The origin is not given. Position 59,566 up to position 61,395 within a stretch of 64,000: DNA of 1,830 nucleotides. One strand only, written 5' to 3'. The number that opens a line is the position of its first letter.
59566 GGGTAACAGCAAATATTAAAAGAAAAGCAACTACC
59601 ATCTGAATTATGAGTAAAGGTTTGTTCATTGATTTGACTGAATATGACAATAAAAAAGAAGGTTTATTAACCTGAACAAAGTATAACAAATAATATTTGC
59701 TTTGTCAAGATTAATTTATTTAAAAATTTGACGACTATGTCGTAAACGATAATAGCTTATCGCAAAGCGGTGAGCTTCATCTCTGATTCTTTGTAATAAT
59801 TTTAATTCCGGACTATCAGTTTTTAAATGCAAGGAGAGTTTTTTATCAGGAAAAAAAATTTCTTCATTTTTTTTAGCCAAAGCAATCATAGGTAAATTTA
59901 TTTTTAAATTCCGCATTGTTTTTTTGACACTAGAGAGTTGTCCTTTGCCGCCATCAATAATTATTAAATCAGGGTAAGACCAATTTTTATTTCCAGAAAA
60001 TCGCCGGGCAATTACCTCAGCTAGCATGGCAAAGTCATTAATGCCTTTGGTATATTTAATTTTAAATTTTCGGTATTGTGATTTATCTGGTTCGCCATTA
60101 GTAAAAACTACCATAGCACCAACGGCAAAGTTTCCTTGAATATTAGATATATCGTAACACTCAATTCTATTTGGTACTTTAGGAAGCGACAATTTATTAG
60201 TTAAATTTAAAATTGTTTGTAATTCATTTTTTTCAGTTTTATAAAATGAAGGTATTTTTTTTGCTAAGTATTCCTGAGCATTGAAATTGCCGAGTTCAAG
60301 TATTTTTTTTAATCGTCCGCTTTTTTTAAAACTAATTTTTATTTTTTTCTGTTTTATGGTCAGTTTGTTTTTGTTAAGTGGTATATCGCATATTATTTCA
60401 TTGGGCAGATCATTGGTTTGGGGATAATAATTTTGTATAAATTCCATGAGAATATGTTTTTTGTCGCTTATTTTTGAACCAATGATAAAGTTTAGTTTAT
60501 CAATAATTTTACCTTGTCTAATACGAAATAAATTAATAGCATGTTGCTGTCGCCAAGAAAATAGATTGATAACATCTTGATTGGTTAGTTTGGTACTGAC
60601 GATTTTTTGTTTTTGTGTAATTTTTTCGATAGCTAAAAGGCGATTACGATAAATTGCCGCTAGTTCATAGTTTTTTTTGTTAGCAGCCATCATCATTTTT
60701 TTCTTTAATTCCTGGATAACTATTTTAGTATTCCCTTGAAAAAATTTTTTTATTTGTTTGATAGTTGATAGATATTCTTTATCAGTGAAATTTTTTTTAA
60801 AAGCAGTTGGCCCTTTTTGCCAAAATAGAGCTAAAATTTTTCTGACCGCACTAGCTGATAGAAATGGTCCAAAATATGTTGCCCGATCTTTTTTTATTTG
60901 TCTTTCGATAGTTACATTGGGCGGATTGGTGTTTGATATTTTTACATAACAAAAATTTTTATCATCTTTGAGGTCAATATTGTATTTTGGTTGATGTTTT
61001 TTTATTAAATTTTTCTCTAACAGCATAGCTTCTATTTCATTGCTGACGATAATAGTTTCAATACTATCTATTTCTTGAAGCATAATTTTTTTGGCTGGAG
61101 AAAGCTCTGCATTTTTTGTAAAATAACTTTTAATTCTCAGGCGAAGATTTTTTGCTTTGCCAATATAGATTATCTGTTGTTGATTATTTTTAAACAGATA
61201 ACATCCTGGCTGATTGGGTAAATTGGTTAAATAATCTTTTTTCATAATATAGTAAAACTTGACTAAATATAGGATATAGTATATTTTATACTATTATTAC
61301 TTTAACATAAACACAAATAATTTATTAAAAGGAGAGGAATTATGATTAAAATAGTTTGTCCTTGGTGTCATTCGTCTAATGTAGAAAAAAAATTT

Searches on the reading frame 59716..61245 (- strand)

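Call 75: search_protein_families(library=pfam, proteins=[window:59716-61245:-], max_evalue=0.00001)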
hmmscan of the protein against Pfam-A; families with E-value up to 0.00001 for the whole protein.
window:59716-61245:- (509 aa): 3 families
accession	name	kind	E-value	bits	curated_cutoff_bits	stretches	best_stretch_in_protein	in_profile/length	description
PF08459.17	UvrC_RNaseH_dom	-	1e-55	188.4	22.3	1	350-496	2-159/159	UvrC RNAse H endonuclease domain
PF22920.2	UvrC_RNaseH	-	3.4e-18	66.1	24.3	1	222-330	1-116/116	UvrC Ribonuclease H-like domain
PF01541.30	GIY-YIG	-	1.6e-11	44.7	22.6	1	13-89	2-78/78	GIY-YIG catalytic domain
